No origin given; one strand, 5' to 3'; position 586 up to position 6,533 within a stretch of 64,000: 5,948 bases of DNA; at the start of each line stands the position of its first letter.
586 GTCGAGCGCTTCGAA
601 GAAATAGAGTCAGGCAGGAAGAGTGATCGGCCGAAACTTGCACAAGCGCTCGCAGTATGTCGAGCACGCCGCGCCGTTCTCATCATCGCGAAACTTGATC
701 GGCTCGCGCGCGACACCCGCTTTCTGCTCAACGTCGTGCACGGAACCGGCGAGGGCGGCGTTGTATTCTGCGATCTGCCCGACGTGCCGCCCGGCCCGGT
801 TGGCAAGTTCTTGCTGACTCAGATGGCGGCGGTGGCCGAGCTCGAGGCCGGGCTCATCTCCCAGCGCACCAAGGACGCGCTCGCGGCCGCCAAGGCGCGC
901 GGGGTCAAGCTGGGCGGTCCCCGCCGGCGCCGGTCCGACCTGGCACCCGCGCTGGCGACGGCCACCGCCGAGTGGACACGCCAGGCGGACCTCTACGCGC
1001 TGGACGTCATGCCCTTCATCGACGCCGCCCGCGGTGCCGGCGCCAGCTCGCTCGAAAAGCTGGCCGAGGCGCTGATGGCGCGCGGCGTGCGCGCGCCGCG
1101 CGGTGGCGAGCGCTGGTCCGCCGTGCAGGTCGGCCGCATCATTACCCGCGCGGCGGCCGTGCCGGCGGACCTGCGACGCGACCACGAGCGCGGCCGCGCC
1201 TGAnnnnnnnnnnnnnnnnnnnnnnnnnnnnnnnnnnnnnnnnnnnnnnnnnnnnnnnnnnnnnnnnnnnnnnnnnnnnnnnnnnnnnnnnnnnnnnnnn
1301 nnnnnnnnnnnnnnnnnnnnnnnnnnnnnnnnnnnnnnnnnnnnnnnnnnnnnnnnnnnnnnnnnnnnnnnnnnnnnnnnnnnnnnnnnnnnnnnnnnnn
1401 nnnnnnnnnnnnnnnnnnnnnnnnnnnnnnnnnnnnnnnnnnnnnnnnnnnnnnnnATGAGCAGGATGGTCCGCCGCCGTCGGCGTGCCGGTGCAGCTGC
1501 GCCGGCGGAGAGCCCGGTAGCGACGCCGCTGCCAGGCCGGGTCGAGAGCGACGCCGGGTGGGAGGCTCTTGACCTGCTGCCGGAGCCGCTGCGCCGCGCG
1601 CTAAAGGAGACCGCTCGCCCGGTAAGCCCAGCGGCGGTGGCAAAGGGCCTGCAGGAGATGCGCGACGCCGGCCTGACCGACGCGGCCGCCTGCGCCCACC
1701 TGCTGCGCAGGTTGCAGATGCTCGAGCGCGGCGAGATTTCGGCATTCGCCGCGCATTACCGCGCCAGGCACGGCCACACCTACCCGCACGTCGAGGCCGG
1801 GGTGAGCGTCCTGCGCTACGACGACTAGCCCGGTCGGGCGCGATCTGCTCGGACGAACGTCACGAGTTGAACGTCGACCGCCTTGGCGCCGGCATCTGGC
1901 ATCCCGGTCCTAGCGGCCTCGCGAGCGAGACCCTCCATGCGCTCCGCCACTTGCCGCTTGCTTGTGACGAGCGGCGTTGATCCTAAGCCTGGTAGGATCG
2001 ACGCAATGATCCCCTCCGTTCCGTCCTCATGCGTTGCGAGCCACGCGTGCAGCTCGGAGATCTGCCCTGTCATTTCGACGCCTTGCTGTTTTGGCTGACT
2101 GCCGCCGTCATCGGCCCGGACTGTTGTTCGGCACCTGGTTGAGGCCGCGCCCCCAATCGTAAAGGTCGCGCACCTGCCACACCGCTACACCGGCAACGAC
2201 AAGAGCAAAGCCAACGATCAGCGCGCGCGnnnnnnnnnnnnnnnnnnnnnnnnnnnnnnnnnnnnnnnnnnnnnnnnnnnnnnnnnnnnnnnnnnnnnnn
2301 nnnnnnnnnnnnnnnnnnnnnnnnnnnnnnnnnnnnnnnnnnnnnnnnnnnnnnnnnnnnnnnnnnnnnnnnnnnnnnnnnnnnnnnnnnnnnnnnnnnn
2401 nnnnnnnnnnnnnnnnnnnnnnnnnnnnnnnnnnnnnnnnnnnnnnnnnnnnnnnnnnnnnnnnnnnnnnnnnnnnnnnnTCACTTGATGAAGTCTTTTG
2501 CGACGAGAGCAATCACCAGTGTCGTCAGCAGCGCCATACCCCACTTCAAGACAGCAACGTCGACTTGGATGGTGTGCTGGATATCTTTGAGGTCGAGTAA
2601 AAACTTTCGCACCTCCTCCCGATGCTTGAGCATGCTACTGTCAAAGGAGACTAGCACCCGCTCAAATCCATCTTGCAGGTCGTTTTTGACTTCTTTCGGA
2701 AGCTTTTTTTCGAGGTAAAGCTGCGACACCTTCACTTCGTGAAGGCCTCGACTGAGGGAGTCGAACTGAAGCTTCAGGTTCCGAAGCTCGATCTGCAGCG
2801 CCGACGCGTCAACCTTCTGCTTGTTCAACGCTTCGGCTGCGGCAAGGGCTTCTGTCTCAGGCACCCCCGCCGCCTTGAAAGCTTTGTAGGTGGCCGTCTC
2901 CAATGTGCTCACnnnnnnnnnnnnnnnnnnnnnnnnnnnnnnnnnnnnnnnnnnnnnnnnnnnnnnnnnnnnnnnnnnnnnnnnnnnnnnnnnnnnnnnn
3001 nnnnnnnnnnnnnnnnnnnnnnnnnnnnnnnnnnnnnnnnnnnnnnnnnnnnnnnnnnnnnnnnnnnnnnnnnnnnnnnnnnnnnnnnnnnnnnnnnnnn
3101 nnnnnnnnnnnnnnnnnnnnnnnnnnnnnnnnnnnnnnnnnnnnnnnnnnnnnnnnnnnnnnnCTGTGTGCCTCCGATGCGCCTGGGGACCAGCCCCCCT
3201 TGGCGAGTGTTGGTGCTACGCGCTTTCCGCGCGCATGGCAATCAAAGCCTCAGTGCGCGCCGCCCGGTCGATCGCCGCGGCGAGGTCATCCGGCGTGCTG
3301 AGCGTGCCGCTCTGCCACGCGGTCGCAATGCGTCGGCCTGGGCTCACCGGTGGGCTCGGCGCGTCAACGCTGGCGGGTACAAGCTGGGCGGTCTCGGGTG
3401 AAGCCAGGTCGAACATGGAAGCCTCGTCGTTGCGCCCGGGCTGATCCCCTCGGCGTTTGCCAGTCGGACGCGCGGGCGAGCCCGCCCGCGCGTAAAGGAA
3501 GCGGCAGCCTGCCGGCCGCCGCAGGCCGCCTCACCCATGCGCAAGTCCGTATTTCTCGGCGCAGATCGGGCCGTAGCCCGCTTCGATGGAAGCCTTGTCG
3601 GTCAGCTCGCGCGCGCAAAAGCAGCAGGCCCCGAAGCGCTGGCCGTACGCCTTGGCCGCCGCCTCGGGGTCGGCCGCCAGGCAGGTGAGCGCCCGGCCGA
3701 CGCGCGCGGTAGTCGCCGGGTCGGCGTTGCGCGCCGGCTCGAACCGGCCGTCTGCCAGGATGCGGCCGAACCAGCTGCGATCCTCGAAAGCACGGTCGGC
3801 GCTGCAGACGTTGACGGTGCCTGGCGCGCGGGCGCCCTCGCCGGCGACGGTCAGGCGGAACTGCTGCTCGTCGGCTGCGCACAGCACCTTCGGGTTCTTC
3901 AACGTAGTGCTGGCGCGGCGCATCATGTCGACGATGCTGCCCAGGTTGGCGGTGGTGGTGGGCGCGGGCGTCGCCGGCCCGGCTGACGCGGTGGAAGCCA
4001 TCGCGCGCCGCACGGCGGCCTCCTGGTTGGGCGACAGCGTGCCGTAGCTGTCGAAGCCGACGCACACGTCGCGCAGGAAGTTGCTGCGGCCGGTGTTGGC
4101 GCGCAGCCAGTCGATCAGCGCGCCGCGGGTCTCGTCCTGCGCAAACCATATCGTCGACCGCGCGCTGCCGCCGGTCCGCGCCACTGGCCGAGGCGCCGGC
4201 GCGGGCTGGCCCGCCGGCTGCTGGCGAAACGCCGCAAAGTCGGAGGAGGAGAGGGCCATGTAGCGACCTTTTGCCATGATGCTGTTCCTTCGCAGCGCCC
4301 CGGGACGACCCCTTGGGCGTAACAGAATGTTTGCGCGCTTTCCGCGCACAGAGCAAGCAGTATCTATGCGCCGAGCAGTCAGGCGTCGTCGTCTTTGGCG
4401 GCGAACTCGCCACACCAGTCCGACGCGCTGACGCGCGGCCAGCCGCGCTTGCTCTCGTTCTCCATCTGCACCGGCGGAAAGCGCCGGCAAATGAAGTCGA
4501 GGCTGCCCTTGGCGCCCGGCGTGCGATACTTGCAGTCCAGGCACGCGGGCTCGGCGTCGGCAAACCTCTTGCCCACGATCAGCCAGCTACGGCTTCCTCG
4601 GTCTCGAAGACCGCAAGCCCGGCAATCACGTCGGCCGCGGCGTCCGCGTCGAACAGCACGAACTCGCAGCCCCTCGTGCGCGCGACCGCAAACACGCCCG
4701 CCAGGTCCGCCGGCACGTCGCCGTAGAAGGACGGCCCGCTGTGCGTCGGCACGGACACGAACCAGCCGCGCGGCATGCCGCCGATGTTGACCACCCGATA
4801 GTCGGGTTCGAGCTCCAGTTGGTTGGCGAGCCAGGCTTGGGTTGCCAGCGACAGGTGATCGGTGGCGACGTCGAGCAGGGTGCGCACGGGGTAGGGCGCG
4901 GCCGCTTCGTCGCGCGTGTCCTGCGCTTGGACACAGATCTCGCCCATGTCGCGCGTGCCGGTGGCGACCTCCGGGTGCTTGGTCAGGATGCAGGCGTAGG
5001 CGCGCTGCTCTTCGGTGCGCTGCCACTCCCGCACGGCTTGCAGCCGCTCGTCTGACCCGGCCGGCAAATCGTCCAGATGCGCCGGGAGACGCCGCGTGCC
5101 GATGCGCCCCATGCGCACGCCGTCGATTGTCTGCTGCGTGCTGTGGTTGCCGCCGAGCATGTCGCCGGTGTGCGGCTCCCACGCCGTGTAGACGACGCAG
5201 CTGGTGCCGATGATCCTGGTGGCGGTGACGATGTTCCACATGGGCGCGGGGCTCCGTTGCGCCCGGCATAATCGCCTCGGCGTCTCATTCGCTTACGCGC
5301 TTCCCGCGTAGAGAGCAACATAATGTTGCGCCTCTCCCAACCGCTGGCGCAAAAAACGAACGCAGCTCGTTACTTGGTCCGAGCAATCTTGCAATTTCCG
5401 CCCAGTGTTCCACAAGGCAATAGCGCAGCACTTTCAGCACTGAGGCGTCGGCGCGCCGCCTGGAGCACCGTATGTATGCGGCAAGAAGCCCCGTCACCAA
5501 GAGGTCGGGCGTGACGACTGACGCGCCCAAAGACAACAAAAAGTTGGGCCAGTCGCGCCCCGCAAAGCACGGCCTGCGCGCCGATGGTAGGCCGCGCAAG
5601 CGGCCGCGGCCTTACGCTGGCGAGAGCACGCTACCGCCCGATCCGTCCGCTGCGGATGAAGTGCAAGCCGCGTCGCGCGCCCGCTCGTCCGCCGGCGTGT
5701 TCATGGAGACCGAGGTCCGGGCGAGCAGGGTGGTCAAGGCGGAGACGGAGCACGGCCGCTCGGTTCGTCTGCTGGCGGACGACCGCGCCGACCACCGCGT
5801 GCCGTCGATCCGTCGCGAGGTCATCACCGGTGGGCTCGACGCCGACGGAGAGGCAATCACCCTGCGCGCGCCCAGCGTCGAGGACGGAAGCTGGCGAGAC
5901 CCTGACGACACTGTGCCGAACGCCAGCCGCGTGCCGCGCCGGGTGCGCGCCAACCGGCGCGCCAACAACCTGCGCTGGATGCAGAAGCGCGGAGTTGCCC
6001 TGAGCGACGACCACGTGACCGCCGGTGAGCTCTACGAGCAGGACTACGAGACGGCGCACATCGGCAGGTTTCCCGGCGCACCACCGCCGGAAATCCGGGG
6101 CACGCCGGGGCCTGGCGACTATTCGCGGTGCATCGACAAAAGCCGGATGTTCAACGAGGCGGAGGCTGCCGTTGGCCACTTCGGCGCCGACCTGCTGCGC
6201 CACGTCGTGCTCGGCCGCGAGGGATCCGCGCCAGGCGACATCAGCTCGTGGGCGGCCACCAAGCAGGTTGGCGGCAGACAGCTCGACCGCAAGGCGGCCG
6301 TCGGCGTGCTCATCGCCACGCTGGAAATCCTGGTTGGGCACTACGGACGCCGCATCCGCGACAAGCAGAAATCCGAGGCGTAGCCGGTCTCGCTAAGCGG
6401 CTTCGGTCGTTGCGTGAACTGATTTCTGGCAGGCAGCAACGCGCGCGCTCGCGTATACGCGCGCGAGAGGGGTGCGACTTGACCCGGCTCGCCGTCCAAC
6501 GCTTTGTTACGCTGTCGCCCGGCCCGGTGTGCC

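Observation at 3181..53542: Bulged GC stem-loop 'leader box' fixed 17-24 nt upstream of at least 15 start codons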

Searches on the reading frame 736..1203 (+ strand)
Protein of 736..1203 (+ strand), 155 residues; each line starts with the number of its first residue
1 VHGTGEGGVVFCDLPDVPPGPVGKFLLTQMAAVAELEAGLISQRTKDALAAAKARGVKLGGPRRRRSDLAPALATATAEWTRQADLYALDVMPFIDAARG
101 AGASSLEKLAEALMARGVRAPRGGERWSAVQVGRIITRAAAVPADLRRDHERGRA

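Call 90: search_protein_families(library=pfam, proteins=[window:736-1203:+], max_evalue=0.01)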
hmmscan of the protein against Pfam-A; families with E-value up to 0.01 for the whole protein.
window:736-1203:+ (155 aa): 1 family
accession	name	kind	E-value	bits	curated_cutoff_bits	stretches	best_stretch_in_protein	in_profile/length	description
PF00239.26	Resolvase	-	1.2e-06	29.1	23.3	1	18-57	105-144/145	Resolvase, N terminal domain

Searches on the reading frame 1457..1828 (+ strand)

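Call 90: search_protein_families(library=pfam, proteins=[window:1457-1828:+], max_evalue=0.01)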
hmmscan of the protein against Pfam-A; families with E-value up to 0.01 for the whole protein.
window:1457-1828:+ (123 aa): 1 family
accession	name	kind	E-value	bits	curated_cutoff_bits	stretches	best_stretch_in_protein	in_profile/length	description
PF20135.4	DUF6525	-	4.6e-07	30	23.5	1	22-91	6-76/78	Family of unknown function (DUF6525)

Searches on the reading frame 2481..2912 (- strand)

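Call 90: search_protein_families(library=pfam, proteins=[window:2481-2912:-], max_evalue=0.01)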
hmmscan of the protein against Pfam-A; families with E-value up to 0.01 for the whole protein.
window:2481-2912:- (143 aa): 1 family
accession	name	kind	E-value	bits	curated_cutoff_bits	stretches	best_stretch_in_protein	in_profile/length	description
PF24133.1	DUF7400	-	0.00097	18.7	27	1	58-122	65-130/262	Domain of unknown function (DUF7400)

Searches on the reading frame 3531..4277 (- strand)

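Call 36: search_protein_families(library=pfam, proteins=[window:3531-4277:-], max_evalue=0.01)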
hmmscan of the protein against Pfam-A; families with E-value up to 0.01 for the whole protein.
window:3531-4277:- (248 aa): 1 family
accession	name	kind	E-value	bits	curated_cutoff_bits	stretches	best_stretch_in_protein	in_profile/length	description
PF19474.4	DUF6011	-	3.5e-14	52.5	26.6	1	208-244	1-37/37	Family of unknown function (DUF6011)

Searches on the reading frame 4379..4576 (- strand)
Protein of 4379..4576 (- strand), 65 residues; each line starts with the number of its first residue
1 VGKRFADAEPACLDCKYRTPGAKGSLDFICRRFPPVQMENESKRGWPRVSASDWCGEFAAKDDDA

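Call 90: search_protein_families(library=pfam, proteins=[window:4379-4576:-], max_evalue=0.01)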
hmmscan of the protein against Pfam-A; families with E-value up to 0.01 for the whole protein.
window:4379-4576:- (65 aa): 0 families

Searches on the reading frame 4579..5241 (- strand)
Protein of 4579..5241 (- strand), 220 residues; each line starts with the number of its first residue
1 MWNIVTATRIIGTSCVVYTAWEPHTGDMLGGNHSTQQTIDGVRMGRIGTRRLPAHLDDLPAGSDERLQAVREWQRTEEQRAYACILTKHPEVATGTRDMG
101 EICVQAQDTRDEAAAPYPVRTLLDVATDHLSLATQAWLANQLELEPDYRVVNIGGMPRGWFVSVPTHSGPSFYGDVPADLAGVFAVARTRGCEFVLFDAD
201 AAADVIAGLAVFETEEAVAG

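Call 36: search_protein_families(library=pfam, proteins=[window:4579-5241:-], max_evalue=0.01)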
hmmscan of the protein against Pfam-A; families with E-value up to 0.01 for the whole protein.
window:4579-5241:- (220 aa): 1 family
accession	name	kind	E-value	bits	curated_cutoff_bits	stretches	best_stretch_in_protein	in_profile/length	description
PF19419.5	DUF5983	-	4.6e-17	62.5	27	1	123-213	2-89/90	Family of unknown function (DUF5983) C-terminal domain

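Call 39: find_homologous_proteins(query=window:4579-5241:-, max_evalue=0.00001)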
Query window:4579-5241:- (220 aa): 1 proteins with E <= 0.00001 among 1931 candidates.
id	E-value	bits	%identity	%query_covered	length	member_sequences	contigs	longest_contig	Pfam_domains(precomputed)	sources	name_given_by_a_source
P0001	1.8e-145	500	100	100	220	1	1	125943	PF19419.6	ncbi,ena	-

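Call 40: find_encoding_contigs(protein=P0001, flank=10000, max_places=3)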
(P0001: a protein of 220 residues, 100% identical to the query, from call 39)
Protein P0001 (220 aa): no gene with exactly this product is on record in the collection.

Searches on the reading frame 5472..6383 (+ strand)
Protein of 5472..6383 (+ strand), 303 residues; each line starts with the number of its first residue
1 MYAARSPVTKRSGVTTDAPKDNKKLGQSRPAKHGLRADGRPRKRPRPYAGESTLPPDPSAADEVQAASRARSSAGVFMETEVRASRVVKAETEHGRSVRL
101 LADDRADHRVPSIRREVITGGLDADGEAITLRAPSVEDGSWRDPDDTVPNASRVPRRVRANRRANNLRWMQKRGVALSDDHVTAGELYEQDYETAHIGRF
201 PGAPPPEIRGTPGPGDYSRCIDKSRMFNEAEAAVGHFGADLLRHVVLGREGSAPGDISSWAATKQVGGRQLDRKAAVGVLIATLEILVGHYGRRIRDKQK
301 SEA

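Call 8: search_protein_families(library=pfam, proteins=[window:5472-6383:+], max_evalue=0.001)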
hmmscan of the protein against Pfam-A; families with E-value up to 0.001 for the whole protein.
window:5472-6383:+ (303 aa): 0 families

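Call 38: search_protein_families(library=pfam, proteins=[window:5511-6383:+], max_evalue=0.01)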
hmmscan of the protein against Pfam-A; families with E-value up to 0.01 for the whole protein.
window:5511-6383:+ (290 aa): 0 families
